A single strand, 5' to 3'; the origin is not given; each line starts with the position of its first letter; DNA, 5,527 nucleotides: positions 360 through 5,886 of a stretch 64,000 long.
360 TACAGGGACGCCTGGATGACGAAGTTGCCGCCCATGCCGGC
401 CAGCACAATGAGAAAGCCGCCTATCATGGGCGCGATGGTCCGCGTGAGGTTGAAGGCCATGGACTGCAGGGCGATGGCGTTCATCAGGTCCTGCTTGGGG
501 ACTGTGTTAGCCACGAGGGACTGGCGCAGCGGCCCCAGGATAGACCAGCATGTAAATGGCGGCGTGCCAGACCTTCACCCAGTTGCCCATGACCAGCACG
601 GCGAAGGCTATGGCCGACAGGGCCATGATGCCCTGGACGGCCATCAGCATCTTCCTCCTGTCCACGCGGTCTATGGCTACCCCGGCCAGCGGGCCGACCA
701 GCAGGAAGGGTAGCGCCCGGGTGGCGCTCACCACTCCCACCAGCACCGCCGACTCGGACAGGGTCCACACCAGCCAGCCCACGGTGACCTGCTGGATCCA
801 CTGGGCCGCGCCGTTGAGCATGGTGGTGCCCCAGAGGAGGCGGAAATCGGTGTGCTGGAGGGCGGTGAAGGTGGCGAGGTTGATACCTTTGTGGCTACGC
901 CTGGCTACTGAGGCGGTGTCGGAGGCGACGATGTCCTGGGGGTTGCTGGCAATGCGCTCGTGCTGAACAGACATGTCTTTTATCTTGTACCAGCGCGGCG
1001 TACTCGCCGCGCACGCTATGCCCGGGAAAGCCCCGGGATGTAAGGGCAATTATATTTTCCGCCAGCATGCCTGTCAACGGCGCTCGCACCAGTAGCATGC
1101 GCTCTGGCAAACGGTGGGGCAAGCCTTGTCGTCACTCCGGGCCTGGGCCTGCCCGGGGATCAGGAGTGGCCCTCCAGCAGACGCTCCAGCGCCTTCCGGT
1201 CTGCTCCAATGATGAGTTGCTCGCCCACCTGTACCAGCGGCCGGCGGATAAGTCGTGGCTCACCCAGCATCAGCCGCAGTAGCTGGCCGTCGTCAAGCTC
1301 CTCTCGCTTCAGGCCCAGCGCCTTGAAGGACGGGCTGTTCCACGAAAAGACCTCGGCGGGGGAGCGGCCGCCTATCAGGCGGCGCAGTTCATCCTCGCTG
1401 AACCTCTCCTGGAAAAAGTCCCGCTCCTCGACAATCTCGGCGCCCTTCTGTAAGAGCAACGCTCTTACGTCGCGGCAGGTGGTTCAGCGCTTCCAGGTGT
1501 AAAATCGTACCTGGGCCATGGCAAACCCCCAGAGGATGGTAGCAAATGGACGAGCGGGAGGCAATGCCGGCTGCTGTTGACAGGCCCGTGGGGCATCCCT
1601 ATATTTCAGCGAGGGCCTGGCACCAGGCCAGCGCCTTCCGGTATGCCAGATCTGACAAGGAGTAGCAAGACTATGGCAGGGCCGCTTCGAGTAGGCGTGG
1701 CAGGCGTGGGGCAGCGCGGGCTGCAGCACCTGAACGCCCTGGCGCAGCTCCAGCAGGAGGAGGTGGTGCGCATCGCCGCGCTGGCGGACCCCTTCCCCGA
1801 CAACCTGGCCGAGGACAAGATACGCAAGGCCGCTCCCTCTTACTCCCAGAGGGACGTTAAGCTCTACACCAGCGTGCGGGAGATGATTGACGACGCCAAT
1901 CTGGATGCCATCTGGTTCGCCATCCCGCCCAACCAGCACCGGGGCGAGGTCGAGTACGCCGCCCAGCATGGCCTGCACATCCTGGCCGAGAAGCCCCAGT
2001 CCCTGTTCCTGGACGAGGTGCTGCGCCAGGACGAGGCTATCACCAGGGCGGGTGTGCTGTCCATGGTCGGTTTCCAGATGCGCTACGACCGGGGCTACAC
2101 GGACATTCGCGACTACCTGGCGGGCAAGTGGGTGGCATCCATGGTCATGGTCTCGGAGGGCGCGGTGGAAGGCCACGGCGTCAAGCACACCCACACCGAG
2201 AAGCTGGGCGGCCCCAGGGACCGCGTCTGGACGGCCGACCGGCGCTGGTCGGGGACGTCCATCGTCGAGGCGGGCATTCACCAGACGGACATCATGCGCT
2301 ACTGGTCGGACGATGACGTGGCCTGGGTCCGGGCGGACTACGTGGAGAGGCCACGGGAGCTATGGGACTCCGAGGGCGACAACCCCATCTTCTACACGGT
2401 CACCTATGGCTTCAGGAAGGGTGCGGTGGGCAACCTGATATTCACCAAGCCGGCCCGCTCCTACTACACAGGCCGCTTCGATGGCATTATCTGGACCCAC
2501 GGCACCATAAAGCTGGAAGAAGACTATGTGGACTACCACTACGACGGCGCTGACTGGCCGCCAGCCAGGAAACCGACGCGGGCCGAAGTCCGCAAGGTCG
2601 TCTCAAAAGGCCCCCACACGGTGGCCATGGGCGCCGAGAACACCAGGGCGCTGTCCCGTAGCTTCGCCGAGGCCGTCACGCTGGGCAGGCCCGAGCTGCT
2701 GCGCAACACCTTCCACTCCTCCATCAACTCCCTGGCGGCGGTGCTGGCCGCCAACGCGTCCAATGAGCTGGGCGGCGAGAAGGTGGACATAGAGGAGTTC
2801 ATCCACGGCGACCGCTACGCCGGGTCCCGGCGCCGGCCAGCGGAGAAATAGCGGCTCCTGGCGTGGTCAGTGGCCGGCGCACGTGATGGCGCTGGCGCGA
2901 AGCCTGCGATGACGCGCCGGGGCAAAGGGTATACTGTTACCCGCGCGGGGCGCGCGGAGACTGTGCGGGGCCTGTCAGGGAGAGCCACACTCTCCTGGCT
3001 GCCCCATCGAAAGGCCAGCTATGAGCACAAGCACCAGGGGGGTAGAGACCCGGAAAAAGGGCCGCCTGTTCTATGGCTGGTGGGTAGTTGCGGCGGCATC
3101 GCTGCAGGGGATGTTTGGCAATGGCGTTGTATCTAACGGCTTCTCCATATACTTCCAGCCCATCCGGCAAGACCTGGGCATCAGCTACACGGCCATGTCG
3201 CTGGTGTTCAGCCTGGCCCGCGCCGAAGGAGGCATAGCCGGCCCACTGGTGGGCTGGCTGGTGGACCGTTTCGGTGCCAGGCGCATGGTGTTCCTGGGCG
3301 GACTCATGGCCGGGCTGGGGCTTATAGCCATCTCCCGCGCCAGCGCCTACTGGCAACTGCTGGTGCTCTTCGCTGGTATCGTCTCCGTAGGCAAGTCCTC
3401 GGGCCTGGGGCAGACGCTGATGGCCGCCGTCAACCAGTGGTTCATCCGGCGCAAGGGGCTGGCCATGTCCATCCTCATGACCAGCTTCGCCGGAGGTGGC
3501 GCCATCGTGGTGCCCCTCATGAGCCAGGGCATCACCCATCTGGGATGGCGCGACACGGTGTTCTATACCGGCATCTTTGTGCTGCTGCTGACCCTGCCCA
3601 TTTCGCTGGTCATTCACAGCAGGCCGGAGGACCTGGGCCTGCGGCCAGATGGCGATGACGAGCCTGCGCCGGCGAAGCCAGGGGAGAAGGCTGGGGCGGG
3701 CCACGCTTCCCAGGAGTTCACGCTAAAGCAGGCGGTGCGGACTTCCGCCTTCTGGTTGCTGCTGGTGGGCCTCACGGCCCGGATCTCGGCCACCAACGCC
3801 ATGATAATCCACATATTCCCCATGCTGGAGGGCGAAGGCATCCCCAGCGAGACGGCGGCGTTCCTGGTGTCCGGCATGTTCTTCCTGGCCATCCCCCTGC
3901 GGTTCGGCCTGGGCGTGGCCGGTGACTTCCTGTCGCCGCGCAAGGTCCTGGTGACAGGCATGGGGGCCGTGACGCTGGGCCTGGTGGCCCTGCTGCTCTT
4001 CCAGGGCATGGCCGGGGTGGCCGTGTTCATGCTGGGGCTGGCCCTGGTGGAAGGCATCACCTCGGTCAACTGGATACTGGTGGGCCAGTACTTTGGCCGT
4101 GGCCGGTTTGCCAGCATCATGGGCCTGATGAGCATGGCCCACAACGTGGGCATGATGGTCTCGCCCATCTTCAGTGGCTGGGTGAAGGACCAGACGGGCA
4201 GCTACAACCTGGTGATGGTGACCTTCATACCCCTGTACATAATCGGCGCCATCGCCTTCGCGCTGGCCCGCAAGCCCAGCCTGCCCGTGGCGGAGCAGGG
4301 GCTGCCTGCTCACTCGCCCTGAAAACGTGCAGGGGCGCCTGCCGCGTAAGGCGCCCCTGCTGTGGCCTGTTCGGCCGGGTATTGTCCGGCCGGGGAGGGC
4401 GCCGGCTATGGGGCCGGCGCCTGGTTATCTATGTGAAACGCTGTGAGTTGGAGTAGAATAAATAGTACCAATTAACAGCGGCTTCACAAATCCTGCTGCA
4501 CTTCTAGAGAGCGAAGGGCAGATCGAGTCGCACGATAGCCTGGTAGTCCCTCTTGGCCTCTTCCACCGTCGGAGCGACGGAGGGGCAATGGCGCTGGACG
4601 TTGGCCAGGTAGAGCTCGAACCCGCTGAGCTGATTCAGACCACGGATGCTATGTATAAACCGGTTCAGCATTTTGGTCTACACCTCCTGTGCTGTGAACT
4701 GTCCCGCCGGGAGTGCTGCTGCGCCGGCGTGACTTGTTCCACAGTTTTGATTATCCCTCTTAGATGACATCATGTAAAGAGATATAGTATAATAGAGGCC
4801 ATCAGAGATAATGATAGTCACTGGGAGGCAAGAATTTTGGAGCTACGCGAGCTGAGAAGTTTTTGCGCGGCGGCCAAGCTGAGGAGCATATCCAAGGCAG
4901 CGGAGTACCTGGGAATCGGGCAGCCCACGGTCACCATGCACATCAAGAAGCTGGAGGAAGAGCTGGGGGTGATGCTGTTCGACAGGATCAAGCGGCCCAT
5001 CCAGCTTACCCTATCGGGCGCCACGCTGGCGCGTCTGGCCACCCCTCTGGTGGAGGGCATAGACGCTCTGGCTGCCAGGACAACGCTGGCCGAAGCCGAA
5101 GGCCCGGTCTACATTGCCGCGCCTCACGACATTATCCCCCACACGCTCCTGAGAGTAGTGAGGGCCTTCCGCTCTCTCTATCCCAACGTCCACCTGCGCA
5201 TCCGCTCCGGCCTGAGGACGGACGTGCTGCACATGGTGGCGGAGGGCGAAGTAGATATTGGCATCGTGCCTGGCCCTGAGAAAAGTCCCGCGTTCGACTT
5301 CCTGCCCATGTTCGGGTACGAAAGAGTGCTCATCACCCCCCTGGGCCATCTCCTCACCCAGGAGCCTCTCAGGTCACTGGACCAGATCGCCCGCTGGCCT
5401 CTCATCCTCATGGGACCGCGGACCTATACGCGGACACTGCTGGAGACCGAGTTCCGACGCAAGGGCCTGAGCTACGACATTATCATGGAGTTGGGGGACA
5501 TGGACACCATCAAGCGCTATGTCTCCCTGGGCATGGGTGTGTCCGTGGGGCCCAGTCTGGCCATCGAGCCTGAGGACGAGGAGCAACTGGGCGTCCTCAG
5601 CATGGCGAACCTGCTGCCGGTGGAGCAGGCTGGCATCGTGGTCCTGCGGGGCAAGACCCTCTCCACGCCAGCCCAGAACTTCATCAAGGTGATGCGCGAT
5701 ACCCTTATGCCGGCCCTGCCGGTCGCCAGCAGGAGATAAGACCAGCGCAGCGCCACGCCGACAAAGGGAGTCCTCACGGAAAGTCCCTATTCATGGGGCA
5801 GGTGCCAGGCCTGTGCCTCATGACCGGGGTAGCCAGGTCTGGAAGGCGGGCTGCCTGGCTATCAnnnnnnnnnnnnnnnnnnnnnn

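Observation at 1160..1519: In-frame UGA at the CxxC position of an ArsC/Spx-family gene followed by a SECIS-like hairpin: candidate UxxC selenoprotein hidden by the ORF track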

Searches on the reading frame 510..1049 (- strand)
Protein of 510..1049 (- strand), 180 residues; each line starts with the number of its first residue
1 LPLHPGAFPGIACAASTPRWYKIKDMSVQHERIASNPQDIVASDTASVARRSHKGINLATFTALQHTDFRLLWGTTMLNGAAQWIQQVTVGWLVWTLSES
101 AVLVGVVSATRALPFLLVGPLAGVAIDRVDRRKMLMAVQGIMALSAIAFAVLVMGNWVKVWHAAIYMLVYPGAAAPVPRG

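Call 28: search_protein_families(library=pfam, proteins=[window:510-1049:-], max_evalue=0.00001)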
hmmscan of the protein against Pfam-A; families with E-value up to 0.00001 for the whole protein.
window:510-1049:- (180 aa): 2 families
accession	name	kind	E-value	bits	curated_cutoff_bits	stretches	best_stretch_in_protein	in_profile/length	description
PF05977.19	MFS_3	-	1.2e-17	64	27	1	60-169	3-112/524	Transmembrane secretion effector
PF07690.21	MFS_1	-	6.5e-06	25.7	33.4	1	72-158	1-83/347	Major Facilitator Superfamily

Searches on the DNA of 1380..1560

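Call 67: search_rna_families(source=window, start=1380, end=1560, threshold=evalue, max_evalue=10)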
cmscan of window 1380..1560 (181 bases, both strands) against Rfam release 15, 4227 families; matches with E-value up to 10: 4.
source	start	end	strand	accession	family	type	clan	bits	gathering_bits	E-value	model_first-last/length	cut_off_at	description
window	1408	1497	-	RF00188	SNORD103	Gene; snRNA; snoRNA; CD-box;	-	14.7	45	1.7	1-83/83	no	Small nucleolar RNA SNORD103/SNORD85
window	1396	1460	+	RF01962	RMST_1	Gene; lncRNA;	-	13.2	40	0.57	1-61/61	no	Rhabdomyosarcoma 2 associated transcript conserved region 1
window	1438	1479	+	RF00257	mir-194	Gene; miRNA;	-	11.4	52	6.9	1-82/82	no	mir-194 microRNA precursor family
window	1528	1560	+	RF02377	SurA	Gene; sRNA;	-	7.7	100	5.8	1-33/279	3'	SurA sRNA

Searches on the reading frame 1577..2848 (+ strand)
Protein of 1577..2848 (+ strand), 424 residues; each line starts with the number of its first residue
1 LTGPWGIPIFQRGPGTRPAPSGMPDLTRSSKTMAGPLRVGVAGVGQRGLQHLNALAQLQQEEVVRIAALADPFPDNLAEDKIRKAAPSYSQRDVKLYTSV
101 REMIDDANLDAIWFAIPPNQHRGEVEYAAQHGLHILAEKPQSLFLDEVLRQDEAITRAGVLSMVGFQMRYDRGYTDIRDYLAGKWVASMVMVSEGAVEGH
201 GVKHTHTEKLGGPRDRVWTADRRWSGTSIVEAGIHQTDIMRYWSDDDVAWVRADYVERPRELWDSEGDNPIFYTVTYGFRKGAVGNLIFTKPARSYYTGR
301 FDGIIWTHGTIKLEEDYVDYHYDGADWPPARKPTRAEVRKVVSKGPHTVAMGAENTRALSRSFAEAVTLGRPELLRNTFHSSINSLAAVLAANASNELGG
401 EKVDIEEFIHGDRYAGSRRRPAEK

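Call 28: search_protein_families(library=pfam, proteins=[window:1577-2848:+], max_evalue=0.00001)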
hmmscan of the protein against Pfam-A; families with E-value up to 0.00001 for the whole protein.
window:1577-2848:+ (424 aa): 1 family
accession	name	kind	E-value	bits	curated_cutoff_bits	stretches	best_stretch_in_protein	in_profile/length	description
PF01408.29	GFO_IDH_MocA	-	1.1e-13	52.4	24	1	37-166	1-120/120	Oxidoreductase family, NAD-binding Rossmann fold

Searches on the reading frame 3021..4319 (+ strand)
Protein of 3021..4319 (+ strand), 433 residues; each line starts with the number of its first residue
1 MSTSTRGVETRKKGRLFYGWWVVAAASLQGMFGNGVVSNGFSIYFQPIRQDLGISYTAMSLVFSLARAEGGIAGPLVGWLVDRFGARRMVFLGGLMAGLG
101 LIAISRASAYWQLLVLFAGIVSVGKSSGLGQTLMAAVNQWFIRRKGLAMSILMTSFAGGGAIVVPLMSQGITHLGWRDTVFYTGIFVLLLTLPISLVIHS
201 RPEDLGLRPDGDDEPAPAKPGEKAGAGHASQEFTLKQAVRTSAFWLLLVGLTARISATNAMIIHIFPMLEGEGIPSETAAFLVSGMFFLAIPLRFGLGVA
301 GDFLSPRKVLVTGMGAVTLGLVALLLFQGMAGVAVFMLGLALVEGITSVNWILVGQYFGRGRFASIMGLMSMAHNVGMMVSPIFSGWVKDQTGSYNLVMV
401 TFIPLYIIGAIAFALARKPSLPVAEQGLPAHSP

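Call 28: search_protein_families(library=pfam, proteins=[window:3021-4319:+], max_evalue=0.00001)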
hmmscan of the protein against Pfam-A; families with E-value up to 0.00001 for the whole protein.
window:3021-4319:+ (433 aa): 1 family
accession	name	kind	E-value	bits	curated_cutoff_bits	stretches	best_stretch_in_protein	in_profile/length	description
PF07690.21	MFS_1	-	4.4e-40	138.1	33.4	2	31-342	5-303/347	Major Facilitator Superfamily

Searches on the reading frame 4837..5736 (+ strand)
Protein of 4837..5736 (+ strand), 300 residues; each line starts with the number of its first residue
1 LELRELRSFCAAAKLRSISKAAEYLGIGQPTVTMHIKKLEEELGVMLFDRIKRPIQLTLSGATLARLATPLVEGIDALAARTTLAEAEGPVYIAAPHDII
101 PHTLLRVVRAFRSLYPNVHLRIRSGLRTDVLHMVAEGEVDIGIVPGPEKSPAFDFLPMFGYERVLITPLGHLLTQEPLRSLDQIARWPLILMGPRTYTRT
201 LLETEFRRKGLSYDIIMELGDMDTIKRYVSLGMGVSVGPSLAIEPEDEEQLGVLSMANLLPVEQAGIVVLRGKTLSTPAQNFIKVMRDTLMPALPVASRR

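Call 28: search_protein_families(library=pfam, proteins=[window:4837-5736:+], max_evalue=0.00001)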
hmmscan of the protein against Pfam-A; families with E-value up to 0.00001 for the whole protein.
window:4837-5736:+ (300 aa): 2 families
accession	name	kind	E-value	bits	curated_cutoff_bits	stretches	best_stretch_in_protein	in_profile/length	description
PF03466.25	LysR_substrate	-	4e-43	147.7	28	1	86-289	3-207/209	LysR substrate binding domain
PF00126.33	HTH_1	-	1.6e-19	70.1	26.6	1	3-61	1-59/60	Bacterial regulatory helix-turn-helix protein, lysR family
